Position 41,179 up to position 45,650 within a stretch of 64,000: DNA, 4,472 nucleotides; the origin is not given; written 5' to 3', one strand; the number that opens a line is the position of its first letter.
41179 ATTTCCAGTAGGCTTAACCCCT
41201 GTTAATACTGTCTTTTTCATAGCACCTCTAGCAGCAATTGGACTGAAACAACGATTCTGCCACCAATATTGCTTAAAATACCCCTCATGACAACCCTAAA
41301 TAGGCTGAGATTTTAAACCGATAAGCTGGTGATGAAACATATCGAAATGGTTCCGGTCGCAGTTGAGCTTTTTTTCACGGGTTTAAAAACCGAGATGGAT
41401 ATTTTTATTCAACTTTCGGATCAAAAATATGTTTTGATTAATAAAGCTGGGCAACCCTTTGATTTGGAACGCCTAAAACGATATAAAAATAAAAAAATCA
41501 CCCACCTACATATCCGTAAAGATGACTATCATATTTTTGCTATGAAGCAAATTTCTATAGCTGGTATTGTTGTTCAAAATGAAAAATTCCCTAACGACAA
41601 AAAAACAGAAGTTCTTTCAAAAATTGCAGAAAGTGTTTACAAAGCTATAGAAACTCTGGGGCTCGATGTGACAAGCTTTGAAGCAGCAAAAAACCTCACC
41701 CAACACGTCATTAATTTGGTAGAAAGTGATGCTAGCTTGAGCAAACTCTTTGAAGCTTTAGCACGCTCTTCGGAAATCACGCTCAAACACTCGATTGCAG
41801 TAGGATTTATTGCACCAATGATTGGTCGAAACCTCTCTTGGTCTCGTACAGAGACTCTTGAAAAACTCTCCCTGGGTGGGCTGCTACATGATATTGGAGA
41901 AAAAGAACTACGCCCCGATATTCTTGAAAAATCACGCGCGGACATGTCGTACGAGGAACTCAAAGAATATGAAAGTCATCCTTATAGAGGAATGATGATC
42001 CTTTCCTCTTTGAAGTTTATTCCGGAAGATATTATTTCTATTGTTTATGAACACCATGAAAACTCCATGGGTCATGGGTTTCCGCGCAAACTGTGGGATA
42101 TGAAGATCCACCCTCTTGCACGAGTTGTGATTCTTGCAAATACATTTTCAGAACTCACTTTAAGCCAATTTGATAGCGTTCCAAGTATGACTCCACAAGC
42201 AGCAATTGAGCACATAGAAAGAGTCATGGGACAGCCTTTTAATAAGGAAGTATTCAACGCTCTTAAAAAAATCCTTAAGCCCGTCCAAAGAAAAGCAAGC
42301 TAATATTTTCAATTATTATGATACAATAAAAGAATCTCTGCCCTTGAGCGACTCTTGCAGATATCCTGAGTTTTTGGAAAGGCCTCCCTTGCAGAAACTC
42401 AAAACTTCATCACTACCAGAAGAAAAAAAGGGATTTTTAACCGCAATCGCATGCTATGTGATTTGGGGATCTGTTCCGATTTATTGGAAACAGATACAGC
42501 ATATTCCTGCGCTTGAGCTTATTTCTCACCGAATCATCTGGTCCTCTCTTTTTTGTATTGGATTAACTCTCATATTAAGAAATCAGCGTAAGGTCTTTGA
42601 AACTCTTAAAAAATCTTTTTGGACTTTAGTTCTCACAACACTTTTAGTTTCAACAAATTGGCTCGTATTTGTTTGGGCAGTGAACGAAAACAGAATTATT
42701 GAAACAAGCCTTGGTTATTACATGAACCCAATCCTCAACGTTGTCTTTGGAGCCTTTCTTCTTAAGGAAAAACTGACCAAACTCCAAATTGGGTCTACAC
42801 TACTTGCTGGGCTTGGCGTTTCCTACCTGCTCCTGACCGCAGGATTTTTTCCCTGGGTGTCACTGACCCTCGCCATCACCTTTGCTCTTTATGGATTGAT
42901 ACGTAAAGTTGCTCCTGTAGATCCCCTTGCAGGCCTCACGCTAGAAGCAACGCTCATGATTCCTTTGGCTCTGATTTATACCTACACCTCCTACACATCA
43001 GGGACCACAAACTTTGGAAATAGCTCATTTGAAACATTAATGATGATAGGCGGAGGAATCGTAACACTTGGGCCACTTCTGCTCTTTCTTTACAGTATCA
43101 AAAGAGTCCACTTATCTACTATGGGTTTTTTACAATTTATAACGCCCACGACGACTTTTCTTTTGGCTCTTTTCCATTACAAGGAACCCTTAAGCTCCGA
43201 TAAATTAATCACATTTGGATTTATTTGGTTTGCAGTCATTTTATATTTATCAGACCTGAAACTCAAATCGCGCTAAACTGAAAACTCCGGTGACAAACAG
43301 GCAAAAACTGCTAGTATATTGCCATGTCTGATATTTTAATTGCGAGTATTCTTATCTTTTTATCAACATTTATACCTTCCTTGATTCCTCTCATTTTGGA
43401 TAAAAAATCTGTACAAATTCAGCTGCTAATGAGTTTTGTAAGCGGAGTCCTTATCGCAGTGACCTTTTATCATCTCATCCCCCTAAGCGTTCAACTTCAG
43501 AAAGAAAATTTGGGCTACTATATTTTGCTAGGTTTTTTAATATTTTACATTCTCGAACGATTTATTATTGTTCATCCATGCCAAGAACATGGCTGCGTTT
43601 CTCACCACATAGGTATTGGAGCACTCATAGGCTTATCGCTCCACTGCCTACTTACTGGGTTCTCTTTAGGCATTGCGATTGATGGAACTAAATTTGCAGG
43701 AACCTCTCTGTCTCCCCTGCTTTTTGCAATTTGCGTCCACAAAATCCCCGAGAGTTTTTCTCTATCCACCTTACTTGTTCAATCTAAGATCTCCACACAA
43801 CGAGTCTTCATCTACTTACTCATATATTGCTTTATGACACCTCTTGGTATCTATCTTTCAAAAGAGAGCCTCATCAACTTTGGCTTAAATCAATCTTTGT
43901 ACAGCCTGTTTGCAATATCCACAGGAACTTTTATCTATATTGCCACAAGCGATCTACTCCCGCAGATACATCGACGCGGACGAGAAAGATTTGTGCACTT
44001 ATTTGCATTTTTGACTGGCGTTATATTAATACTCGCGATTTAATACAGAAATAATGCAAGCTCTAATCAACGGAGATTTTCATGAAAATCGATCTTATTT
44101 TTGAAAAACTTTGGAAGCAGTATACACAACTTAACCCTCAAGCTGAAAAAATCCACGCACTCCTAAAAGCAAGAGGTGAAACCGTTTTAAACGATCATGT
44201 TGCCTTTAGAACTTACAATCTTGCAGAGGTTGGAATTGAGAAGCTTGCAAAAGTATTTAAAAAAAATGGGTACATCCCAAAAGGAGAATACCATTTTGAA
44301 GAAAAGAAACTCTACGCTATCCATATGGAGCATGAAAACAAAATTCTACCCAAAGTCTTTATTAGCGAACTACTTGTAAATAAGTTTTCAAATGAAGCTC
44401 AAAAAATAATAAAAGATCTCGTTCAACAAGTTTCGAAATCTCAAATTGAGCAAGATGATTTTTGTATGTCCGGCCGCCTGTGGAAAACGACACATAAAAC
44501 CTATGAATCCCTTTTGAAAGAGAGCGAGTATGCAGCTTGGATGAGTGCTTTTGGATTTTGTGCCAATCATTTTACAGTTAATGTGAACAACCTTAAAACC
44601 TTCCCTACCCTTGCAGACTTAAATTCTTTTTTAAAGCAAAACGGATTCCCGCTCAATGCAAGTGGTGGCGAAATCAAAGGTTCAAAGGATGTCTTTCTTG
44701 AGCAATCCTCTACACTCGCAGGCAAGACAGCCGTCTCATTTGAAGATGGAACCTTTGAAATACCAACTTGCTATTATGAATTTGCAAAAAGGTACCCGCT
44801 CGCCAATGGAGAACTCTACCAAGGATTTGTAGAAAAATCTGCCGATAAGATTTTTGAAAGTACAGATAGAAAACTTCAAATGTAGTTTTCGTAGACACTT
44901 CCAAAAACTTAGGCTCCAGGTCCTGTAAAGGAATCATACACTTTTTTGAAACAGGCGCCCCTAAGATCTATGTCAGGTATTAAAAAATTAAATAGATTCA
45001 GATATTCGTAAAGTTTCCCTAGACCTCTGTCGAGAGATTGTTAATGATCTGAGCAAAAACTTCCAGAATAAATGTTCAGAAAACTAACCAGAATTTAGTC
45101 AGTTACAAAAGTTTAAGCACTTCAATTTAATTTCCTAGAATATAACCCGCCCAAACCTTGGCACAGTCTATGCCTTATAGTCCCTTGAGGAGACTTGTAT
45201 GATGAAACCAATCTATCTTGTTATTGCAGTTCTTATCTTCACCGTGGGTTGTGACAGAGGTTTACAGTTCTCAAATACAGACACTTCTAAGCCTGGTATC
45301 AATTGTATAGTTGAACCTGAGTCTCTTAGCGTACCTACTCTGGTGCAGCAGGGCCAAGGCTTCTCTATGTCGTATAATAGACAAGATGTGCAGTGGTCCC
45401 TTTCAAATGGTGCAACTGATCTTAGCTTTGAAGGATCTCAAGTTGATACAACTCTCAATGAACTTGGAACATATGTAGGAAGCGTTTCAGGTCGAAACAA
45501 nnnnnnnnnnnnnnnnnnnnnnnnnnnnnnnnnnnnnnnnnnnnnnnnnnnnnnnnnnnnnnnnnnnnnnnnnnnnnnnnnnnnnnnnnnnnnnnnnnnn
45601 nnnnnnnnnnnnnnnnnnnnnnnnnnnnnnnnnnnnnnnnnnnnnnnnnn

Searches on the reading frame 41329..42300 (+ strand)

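Call 10: search_protein_families(library=pfam, proteins=[window:41329-42300:+], max_evalue=0.001)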
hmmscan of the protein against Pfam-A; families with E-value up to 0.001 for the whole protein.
window:41329-42300:+ (324 aa): 3 families
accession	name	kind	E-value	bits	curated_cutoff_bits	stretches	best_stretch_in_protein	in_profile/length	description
PF13487.12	HD_5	-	1.2e-22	80.9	27.2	1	145-302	8-164/170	HD domain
PF01966.28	HD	-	8.9e-14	52.2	22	1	152-272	2-112/116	HD domain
PF08668.18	HDOD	-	6.1e-05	23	22.9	1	146-191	90-132/196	HDOD domain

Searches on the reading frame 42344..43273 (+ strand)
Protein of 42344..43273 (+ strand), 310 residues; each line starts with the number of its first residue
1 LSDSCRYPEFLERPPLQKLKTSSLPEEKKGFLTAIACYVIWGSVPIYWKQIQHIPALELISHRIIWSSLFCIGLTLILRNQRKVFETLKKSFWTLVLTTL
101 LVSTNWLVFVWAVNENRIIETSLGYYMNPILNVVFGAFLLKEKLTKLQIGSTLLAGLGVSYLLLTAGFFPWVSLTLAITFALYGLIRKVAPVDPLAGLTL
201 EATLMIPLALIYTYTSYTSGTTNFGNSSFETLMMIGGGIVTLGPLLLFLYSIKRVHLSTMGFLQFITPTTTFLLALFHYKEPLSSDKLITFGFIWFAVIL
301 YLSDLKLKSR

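Call 10: search_protein_families(library=pfam, proteins=[window:42344-43273:+], max_evalue=0.001)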
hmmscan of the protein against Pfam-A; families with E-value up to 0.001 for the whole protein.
window:42344-43273:+ (310 aa): 1 family
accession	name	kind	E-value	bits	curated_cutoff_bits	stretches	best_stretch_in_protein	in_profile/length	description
PF00892.27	EamA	-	8.8e-19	68.6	28.2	2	29-162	2-133/135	EamA-like transporter family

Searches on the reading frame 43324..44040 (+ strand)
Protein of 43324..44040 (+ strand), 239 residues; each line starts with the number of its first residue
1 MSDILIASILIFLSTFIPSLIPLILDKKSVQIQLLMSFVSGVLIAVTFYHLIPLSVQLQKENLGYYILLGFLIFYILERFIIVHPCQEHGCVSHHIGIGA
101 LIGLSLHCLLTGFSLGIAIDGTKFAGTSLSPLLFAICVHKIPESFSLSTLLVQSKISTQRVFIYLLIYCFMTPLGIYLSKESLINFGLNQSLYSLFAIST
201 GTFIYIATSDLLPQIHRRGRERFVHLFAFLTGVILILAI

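Call 10: search_protein_families(library=pfam, proteins=[window:43324-44040:+], max_evalue=0.001)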
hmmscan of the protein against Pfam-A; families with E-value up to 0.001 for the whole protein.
window:43324-44040:+ (239 aa): 1 family
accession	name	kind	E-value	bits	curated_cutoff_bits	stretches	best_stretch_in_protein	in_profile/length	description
PF02535.28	Zip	-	1.7e-26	93.7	35.1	2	93-239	174-322/323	ZIP Zinc transporter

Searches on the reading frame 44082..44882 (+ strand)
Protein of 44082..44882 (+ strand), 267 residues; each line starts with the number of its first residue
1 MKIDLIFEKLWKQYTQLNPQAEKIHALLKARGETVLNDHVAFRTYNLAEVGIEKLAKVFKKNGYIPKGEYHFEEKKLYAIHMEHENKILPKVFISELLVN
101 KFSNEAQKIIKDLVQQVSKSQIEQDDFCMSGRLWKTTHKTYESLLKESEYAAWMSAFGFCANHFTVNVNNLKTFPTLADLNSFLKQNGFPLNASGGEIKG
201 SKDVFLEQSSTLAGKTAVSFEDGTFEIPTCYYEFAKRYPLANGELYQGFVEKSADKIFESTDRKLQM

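Call 5: search_protein_families(library=pfam, proteins=[window:44082-44882:+], max_evalue=0.1)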
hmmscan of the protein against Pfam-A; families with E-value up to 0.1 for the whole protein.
window:44082-44882:+ (267 aa): 2 families
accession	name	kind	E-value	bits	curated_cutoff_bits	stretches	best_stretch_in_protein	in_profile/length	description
PF07063.19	HGLS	-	2.9e-31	109.6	25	1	25-240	37-285/386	2-oxoadipate dioxygenase/decarboxylase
PF07531.19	TAFH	-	0.077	13.4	27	0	98-129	15-46/90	NHR1 homology to TAF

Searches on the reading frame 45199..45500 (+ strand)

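Call 59: search_protein_families(library=pfam, proteins=[window:45199-45500:+], max_evalue=10)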
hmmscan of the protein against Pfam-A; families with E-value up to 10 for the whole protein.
window:45199-45500:+ (100 aa): 1 family
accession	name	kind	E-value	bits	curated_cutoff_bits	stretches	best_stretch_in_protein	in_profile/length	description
PF08191.17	LRR_adjacent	-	0.011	16.4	21.8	1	58-96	14-52/57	LRR adjacent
